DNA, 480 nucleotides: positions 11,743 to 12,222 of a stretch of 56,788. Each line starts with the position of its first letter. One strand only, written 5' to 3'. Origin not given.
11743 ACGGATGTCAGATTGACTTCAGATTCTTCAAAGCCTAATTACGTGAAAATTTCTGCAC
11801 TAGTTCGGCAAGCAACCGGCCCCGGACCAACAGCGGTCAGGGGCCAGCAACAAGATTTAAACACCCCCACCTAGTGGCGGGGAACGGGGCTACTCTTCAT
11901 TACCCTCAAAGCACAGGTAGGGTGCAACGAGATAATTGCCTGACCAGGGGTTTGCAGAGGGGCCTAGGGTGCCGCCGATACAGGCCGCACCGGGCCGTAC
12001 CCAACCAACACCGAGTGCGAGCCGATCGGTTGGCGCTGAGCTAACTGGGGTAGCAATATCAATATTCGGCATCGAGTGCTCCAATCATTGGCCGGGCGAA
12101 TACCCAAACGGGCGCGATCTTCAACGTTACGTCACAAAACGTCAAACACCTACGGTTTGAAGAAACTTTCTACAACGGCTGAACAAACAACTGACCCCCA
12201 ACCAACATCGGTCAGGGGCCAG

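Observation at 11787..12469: Tandem small-peptide cassettes: near-identical leader, hypervariable core, conserved CFEGNEE tail (copy B invisible to the ORF track)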

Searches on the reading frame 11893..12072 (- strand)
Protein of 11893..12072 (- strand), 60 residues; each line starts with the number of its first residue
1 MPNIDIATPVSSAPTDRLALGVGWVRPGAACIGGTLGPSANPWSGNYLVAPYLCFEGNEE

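Call 7: search_protein_families(library=ncbifam, proteins=[window:11893-12072:-], max_evalue=10)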
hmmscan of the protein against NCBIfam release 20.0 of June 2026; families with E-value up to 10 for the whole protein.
seq(60 aa): 0 families

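Call 8: search_protein_families(library=pfam, proteins=[window:11893-12072:-], max_evalue=10)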
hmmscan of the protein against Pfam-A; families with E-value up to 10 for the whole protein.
seq(60 aa): 0 families

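Call 9: find_homologous_proteins(query=window:11893-12072:-, max_evalue=10)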
Query seq(60 aa) (60 aa): 998 proteins with E <= 10 among 998 candidates; the best 120 are listed.
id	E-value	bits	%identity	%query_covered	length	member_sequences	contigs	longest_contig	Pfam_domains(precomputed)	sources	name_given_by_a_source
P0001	4.7e-30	120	90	100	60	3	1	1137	-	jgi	jgi:hypothetical protein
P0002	1.6e-22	96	77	100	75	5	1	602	-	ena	-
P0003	6.2e-20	88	75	100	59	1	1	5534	-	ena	-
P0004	1.5e-19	87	75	100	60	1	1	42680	-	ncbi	-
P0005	2.4e-19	86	75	100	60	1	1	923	-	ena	-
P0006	3.5e-19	86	75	100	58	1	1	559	-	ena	-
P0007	4.7e-19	85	77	100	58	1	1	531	-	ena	-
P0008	6.6e-19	85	77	100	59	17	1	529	-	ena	-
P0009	7.3e-19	85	75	100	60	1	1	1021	-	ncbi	-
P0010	8.6e-19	85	73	100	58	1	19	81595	-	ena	-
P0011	8.6e-19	85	77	100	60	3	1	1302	-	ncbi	-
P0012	1.2e-18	84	75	100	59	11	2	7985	-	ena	-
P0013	1.2e-18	84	73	100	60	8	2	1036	-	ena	-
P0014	1.2e-18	84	75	100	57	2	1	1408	-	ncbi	-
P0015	1.4e-18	84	70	100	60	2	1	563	-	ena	-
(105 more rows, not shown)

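Call 12: find_related_loci(query=A1, collection=genome_contigs, flank=10000)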
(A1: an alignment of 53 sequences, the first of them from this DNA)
Query A1 (60 aa) in genome_contigs; peptide patterns used: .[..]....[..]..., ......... (x = any residue, [..] = any of these).
154 stretches matched a pattern; 116 encode a relative of the query (tblastn E <= 1e-3); the best 80 are kept; 80 distinct loci.
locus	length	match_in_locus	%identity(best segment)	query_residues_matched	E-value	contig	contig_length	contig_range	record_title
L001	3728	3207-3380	75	1-60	4e-23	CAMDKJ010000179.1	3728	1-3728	MAG: Bifidobacterium breve isolate TE-11nov19-36 genome assembly, contig: TE-11nov19-C59540, whole genome shotgun sequen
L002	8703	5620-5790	73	1-60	9e-23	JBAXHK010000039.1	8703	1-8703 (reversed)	MAG: Actinomycetes bacterium isolate ELA321 MAG321_39, whole genome shotgun sequence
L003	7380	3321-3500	72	1-60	4e-22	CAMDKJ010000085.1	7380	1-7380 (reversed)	MAG: Bifidobacterium breve isolate TE-11nov19-36 genome assembly, contig: TE-11nov19-C20370, whole genome shotgun sequen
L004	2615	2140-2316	73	1-60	7e-22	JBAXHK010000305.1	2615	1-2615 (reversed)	MAG: Actinomycetes bacterium isolate ELA321 MAG321_305, whole genome shotgun sequence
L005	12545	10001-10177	70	1-60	1e-21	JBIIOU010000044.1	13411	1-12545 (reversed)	MAG: Candidatus Nanopelagicales bacterium isolate ME2002-11-07_3300042865_group1_bin157 Rohwer_bin351_scaffold_4476_c1,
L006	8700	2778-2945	72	1-60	1e-21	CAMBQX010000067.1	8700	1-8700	MAG: Bifidobacterium breve isolate MsH-30apr19-154 genome assembly, contig: MsH-30apr19-C17995, whole genome shotgun seq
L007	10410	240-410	72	1-60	3e-21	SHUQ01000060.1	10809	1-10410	MAG: Candidatus Nanopelagicales bacterium isolate Baikal-deep-G14 BACOMB-C29385, whole genome shotgun sequence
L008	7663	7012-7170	67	1-60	4e-21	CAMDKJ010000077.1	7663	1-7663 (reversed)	MAG: Bifidobacterium breve isolate TE-11nov19-36 genome assembly, contig: TE-11nov19-C19131, whole genome shotgun sequen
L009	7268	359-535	72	1-60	4e-21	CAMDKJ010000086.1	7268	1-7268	MAG: Bifidobacterium breve isolate TE-11nov19-36 genome assembly, contig: TE-11nov19-C20875, whole genome shotgun sequen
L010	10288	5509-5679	72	1-60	4e-21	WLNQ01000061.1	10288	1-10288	MAG: Actinomycetota bacterium isolate UFOp-RH-23may17-139 RH-23may17-139-c61, whole genome shotgun sequence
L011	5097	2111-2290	70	1-60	5e-21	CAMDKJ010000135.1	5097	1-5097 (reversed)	MAG: Bifidobacterium breve isolate TE-11nov19-36 genome assembly, contig: TE-11nov19-C36606, whole genome shotgun sequen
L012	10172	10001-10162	73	1-60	8e-21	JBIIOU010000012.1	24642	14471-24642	MAG: Candidatus Nanopelagicales bacterium isolate ME2002-11-07_3300042865_group1_bin157 Rohwer_bin351_scaffold_1514_c1,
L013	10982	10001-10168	75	1-60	7e-21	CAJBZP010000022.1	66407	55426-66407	MAG: uncultured actinobacterium isolate Loc090519-6m_bin-0673 genome assembly, contig: bin-0673:022/152, whole genome sh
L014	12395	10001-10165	74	1-60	7e-21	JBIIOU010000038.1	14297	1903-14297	MAG: Candidatus Nanopelagicales bacterium isolate ME2002-11-07_3300042865_group1_bin157 Rohwer_bin351_scaffold_4011_c1,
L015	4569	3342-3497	76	1-59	2e-20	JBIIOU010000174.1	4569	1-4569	MAG: Candidatus Nanopelagicales bacterium isolate ME2002-11-07_3300042865_group1_bin157 Rohwer_bin351_scaffold_27481_c1,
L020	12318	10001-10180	67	1-60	5e-20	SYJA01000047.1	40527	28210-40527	MAG: Actinomycetota bacterium isolate F1-60-MAGs171 F1-60__c210104, whole genome shotgun sequence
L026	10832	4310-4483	67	1-60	9e-20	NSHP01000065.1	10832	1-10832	MAG: Actinobacteria bacterium isolate Baikal-G3 Actinobacterium-acI-Baikal-G3-C65, whole genome shotgun sequence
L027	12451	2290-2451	68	1-60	1e-19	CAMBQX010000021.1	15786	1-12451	MAG: Bifidobacterium breve isolate MsH-30apr19-154 genome assembly, contig: MsH-30apr19-C7190, whole genome shotgun sequ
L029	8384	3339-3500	68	1-60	1e-19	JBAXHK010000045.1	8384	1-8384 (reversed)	MAG: Actinomycetes bacterium isolate ELA321 MAG321_45, whole genome shotgun sequence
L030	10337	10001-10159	71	1-56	1e-19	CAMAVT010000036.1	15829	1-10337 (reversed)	MAG: Bifidobacterium breve isolate ME-08apr19-199 genome assembly, contig: ME-08apr19-C7896, whole genome shotgun sequen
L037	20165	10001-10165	70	1-60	3e-19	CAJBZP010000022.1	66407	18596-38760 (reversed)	MAG: uncultured actinobacterium isolate Loc090519-6m_bin-0673 genome assembly, contig: bin-0673:022/152, whole genome sh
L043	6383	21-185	70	1-60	8e-19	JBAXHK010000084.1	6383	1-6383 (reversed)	MAG: Actinomycetes bacterium isolate ELA321 MAG321_84, whole genome shotgun sequence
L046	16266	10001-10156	66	1-59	2e-18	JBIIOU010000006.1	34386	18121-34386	MAG: Candidatus Nanopelagicales bacterium isolate ME2002-11-07_3300042865_group1_bin157 Rohwer_bin351_scaffold_786_c1, w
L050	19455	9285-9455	67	1-60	3e-18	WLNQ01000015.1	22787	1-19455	MAG: Actinomycetota bacterium isolate UFOp-RH-23may17-139 RH-23may17-139-c15, whole genome shotgun sequence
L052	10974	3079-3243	67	1-60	3e-18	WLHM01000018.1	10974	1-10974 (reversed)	MAG: Actinomycetota bacterium isolate UFOp-RE-4nov15-257 RE-4nov15-257-c18, whole genome shotgun sequence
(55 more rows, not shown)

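Call 17: find_encoding_contigs(protein=window:11893-12072:-, flank=10000, max_places=5)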
Protein seq(60 aa) (60 aa): 7 contigs read that carry it; 5 places shown.
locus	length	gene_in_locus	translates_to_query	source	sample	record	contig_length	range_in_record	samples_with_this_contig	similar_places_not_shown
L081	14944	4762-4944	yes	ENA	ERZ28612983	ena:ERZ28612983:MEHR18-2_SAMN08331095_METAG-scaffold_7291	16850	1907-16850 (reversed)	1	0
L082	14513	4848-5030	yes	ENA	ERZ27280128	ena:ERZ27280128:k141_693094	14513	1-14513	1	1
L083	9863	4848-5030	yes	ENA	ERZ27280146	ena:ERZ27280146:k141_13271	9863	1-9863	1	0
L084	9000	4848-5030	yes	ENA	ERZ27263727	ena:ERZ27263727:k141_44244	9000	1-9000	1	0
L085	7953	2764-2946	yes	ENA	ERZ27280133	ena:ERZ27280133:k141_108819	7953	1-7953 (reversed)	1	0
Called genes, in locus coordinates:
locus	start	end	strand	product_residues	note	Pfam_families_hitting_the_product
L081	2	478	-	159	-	?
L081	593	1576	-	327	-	PF12911:OppC_N, PF00528:BPD_transp_1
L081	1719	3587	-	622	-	PF00009:GTP_EFTU, PF03144:GTP_EFTU_D2, PF22042:EF-G_D2, PF00679:EFG_C, PF21018:BipA_C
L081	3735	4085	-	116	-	PF13564:DoxX_2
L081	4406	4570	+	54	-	-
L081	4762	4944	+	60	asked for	-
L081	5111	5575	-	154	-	PF00903:Glyoxalase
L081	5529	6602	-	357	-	PF01926:MMR_HSR1, PF02421:FeoB_N, PF06071:YchF-GTPase_C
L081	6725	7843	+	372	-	PF02646:RmuC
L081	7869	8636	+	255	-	PF20177:DUF6542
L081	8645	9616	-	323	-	PF02401:LYTB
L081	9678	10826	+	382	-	PF13742:tRNA_anti_2, PF02601:Exonuc_VII_L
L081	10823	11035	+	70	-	PF02609:Exonuc_VII_S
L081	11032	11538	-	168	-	PF14030:DUF4245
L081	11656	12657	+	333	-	PF03320:FBPase_glpX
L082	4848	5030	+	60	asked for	-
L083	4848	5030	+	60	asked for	-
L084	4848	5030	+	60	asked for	-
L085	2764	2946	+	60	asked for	-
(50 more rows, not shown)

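Call 18: find_encoding_contigs(protein=P0010, flank=10000, max_places=4)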
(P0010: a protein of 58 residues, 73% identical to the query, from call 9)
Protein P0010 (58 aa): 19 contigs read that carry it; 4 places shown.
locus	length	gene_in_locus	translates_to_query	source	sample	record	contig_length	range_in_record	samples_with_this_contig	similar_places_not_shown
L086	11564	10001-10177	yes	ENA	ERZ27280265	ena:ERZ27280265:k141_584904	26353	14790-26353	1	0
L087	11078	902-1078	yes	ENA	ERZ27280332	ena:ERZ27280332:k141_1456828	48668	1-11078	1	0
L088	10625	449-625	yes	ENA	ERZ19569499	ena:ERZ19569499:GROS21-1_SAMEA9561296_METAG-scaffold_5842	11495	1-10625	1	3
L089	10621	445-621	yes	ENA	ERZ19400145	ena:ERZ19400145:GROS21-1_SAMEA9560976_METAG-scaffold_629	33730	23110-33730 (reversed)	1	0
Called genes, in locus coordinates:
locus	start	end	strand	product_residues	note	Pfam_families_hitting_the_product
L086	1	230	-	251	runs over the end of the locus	PF00106:adh_short, PF08659:KR, PF13561:adh_short_C2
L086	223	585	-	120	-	-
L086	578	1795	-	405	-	PF00355:Rieske, PF00848:Ring_hydroxyl_A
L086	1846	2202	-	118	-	PF00355:Rieske, PF13806:Rieske_2, PF22543:Rieske_4 (faint)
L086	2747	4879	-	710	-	PF00664:ABC_membrane, PF00005:ABC_tran, PF02463:SMC_N (faint)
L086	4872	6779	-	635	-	PF00664:ABC_membrane, PF00005:ABC_tran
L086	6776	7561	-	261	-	-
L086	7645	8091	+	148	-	-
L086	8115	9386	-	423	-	PF13784:Fic_N, PF02661:Fic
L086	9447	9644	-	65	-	-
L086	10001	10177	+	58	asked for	-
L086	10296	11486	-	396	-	PF00899:ThiF, PF00581:Rhodanese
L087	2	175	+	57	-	?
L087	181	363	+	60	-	-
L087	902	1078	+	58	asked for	-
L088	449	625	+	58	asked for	-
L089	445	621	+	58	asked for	-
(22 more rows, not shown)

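Call 23: search_protein_families(library=pfam, proteins=[L014:6507-7535:+, L014:5906-6547:-, L014:3365-4852:-, L014:4879-5568:+, L014:2453-2902:+, L014:1251-2453:+, L014:279-1238:+, L026:4728-5993:+, L050:3354-4847:-, L037:1459-2703:-], max_evalue=0.001)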
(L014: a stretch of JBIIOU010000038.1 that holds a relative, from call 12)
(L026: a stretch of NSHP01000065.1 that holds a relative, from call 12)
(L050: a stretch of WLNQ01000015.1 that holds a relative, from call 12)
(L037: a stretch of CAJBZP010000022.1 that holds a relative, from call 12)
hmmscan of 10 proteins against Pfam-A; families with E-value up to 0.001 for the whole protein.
L014:6507-7535:+ (343 aa): 8 families
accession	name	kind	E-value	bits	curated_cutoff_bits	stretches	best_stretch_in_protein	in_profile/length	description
PF00561.26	Abhydrolase_1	-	3.8e-30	105.8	25.8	1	72-319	4-245/245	alpha/beta hydrolase fold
PF12697.13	Abhydrolase_6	-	2.5e-23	84.3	26.3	1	72-324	2-216/217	Alpha/beta hydrolase family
PF12146.15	Hydrolase_4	-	5.9e-18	65.5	27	1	72-312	8-232/239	Serine aminopeptidase, S33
PF00975.26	Thioesterase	-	2.2e-05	25.2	26.4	1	74-155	6-86/226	Thioesterase domain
PF00756.26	Esterase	-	0.00029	21.1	22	1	137-170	117-150/251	Putative esterase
PF01738.24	DLH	-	0.00053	20.1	21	0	261-313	131-187/217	Dienelactone hydrolase family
PF06821.19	Ser_hydrolase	-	0.00056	20.3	22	0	271-313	113-154/172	Serine hydrolase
PF08386.16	Abhydrolase_4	-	0.00063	20.3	21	0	266-330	27-91/103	TAP-like protein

L014:5906-6547:- (214 aa): 2 families
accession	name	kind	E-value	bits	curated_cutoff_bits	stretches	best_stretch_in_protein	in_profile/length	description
PF00440.29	TetR_N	-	4.3e-18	65.3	24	1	22-67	2-47/47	Bacterial regulatory proteins, tetR family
PF19344.4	TetR_C_32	-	0.00063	20.3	27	0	82-196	5-125/139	Tetracyclin repressor-like, C-terminal domain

L014:3365-4852:- (496 aa): 2 families
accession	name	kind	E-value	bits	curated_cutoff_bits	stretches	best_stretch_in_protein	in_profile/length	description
PF00270.35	DEAD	-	2.6e-51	174.1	26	1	43-206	2-163/167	DEAD/DEAH box helicase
PF00271.37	Helicase_C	-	8.9e-35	119.7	23.5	1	247-356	1-110/110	Helicase conserved C-terminal domain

L014:4879-5568:+ (230 aa): 1 family
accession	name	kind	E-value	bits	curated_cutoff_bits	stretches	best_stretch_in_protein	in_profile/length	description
PF13794.12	MiaE_2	-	9.4e-80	267.1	25.2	1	14-197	2-185/185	tRNA-(MS[2]IO[6]A)-hydroxylase (MiaE)-like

L014:2453-2902:+ (150 aa): 2 families
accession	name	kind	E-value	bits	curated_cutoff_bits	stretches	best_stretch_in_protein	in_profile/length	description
PF00293.34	NUDIX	-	1.6e-23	83.6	21.1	1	16-125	4-119/134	NUDIX domain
PF14815.12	NUDIX_4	-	4.5e-05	23.6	35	1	20-80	3-60/113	NUDIX domain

L014:1251-2453:+ (401 aa): 5 families
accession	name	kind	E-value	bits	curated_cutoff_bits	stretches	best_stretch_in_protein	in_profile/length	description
PF00441.29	Acyl-CoA_dh_1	-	1.7e-44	152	22.4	1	245-394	1-150/150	Acyl-CoA dehydrogenase, C-terminal domain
PF02771.21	Acyl-CoA_dh_N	-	2.4e-35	121.8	22.9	1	11-122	1-113/113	Acyl-CoA dehydrogenase, N-terminal domain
PF08028.16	Acyl-CoA_dh_2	-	6.6e-20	72.2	22.7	1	263-372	4-123/134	Acyl-CoA dehydrogenase, C-terminal domain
PF02770.24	Acyl-CoA_dh_M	-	7.5e-18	64.9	33.3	1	126-232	1-97/97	Acyl-CoA dehydrogenase, middle domain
PF22924.1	ACOX_C_alpha1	-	0.00012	22.4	27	1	278-393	49-168/169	Acyl-CoA oxidase, C-alpha1 domain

L014:279-1238:+ (320 aa): 3 families
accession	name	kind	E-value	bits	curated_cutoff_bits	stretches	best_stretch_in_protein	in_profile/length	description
PF03328.21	HpcH_HpaI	-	8.4e-42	143.4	25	1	11-242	1-221/221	HpcH/HpaI aldolase/citrate lyase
PF22484.2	DUF6986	-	7.5e-11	41.9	27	1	87-269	156-348/408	Domain of unknown function (DUF6986)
PF15617.12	C-C_Bond_Lyase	-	7e-07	29.1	28.4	1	17-269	14-285/320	C-C_Bond_Lyase of the TIM-Barrel fold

L026:4728-5993:+ (422 aa): 1 family
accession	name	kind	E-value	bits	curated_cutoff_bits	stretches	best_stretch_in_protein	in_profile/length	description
PF00437.27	T2SSE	-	1.2e-37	129.9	24.9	1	72-323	4-262/370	Type II/IV secretion system protein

L050:3354-4847:- (498 aa): 3 families
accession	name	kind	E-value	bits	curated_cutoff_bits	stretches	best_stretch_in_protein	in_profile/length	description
PF00106.31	adh_short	-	2.2e-38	132.1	26.6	2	207-357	1-145/195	short chain dehydrogenase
PF13561.12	adh_short_C2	-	1.3e-26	94.1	27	1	215-357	5-139/236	Enoyl-(Acyl carrier protein) reductase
PF08659.16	KR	-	1.4e-05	25.5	22.6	1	209-336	3-128/180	KR domain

L037:1459-2703:- (415 aa): 3 families
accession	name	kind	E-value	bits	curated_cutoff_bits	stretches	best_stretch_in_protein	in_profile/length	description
PF00005.33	ABC_tran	-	1.5e-31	110.2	25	1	66-216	2-136/137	ABC transporter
PF08352.17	oligo_HPY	-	7.6e-18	65.1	27.1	1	268-335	1-65/65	Oligopeptide/dipeptide transporter, C-terminal region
PF13401.12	AAA_22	-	0.00038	21.2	27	0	80-246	10-122/130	AAA domain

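Call 24: search_protein_families(library=pfam, proteins=[L046:11059-12570:+, L029:5558-7828:+, L020:1929-4106:-, L043:453-2960:-, L037:15311-16582:-, L011:2675-4666:+, L052:291-2858:-, L027:7182-8375:+, L030:5143-7176:-, L043:4596-5651:+], max_evalue=0.001)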
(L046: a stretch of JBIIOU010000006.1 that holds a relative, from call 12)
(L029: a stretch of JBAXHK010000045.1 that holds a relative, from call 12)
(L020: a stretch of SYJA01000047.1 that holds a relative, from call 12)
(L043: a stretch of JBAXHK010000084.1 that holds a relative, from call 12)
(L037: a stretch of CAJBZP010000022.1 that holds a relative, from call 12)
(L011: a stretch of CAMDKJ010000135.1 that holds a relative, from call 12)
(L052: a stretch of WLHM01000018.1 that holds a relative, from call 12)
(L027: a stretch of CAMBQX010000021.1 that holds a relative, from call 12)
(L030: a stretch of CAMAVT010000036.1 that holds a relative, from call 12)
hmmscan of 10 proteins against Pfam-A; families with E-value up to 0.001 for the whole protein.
L046:11059-12570:+ (504 aa): 1 family
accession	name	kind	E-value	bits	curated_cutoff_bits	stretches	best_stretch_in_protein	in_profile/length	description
PF16640.11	Big_3_5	-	2.1e-12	47.8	35.5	2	132-220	3-82/88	Bacterial Ig-like domain (group 3)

L029:5558-7828:+ (757 aa): 4 families
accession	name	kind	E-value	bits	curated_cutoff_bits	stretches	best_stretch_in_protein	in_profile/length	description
PF02922.24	CBM_48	-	8.8e-26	90.5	22.4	1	153-239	2-83/83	Carbohydrate-binding module 48 (Isoamylase N-terminal domain)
PF22019.2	GlgB_N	-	1.9e-25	89.2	27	2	42-127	4-94/94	alpha-1,4-glucan branching enzyme GlgB, N-terminal domain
PF02806.24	Alpha-amylase_C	-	6e-23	81.4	21.2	1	655-752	1-94/95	Alpha amylase, C-terminal all-beta domain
PF00128.31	Alpha-amylase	-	2.6e-14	53.8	22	2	303-372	26-94/446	Alpha amylase, catalytic domain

L020:1929-4106:- (726 aa): 4 families
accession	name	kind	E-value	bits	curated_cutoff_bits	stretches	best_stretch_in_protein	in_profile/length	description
PF02737.24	3HCDH_N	-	2.1e-56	191.2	22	1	357-537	1-180/180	3-hydroxyacyl-CoA dehydrogenase, NAD binding domain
PF00378.25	ECH_1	-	5.4e-23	82.1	27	1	73-254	18-192/251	Enoyl-CoA hydratase/isomerase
PF00725.27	3HCDH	-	5.2e-17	62.6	22.1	1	540-622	2-87/97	3-hydroxyacyl-CoA dehydrogenase, C-terminal domain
PF16113.10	ECH_2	-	2.9e-15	57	27.2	1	81-239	21-175/335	Enoyl-CoA hydratase/isomerase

L043:453-2960:- (836 aa): 7 families
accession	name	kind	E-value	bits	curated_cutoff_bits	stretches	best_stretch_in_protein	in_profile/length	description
PF01571.26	GCV_T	-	3.6e-70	236.6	25.6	1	446-714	1-254/255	Aminomethyltransferase folate-binding domain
PF01266.30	DAO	-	2.8e-62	211.7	27.9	1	34-386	2-353/353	FAD dependent oxidoreductase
PF08669.17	GCV_T_C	-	2.4e-17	63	25.9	1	741-818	2-80/80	Glycine cleavage T-protein C-terminal barrel domain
PF16350.10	FAO_M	-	1.8e-16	60.5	27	1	389-443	1-55/56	FAD dependent oxidoreductase central domain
PF07992.20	Pyr_redox_2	-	2e-06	27.9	26.1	0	23-64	138-174/291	Pyridine nucleotide-disulphide oxidoreductase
PF01593.30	Amino_oxidase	-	0.00028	20.7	19.8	1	141-243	175-268/443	Flavin containing amine oxidoreductase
PF00890.30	FAD_binding_2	-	0.00058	19.6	20.4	0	34-238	2-211/414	FAD binding domain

L037:15311-16582:- (424 aa): 1 family
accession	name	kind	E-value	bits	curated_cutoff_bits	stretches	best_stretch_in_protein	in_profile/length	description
PF00665.32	rve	-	1.1e-09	38.8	32.6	1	183-277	6-101/102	Integrase core domain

L011:2675-4666:+ (664 aa): 3 families
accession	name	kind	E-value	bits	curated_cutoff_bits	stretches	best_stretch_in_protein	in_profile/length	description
PF11896.14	GlgE_dom_N_S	-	7.9e-46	157.1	25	1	20-205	1-179/179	Alpha-1,4-glucan:maltose-1-phosphate maltosyltransferase, domain N/S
PF21702.3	GLGE_C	-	3.6e-30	104.4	27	1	578-662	1-87/87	GLGE, C-terminal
PF00128.31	Alpha-amylase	-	3.7e-06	26.9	22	1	228-362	13-114/446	Alpha amylase, catalytic domain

L052:291-2858:- (856 aa): 2 families
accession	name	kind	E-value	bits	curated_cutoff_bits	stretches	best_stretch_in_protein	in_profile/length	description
PF11897.13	DUF3417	-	3.7e-33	114.7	25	1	13-120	1-109/109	Protein of unknown function (DUF3417)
PF00343.26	Phosphorylase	-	1.1e-26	93.9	27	2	273-625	216-579/713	Carbohydrate phosphorylase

L027:7182-8375:+ (398 aa): 4 families
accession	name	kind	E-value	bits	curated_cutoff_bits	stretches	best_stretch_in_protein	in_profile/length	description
PF00108.29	Thiolase_N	-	1.3e-95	320.2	26.4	1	8-265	2-259/260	Thiolase, N-terminal domain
PF02803.24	Thiolase_C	-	1.1e-41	141.7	27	1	273-394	1-122/123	Thiolase, C-terminal domain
PF22691.2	Thiolase_C_1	-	4.2e-05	23.7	28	0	294-336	18-60/144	Thiolase C-terminal domain-like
PF00109.32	ketoacyl-synt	-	0.00027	21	20.8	1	83-125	166-208/252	Beta-ketoacyl synthase, N-terminal domain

L030:5143-7176:- (678 aa): 3 families
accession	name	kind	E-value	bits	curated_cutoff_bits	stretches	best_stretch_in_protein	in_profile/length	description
PF00082.27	Peptidase_S8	-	5.1e-23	82.2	21.8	1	27-272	8-284/288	Subtilase family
PF18065.6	PatG_C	-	6.2e-20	71.8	25.9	1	564-674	5-115/115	PatG C-terminal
PF18047.6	PatG_D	-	1.7e-10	41.8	27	1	373-465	3-99/111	PatG Domain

L043:4596-5651:+ (352 aa): 1 family
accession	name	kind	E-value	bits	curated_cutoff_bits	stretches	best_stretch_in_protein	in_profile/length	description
PF00425.24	Chorismate_bind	-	2.5e-67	227.6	27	1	90-338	2-257/257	chorismate binding enzyme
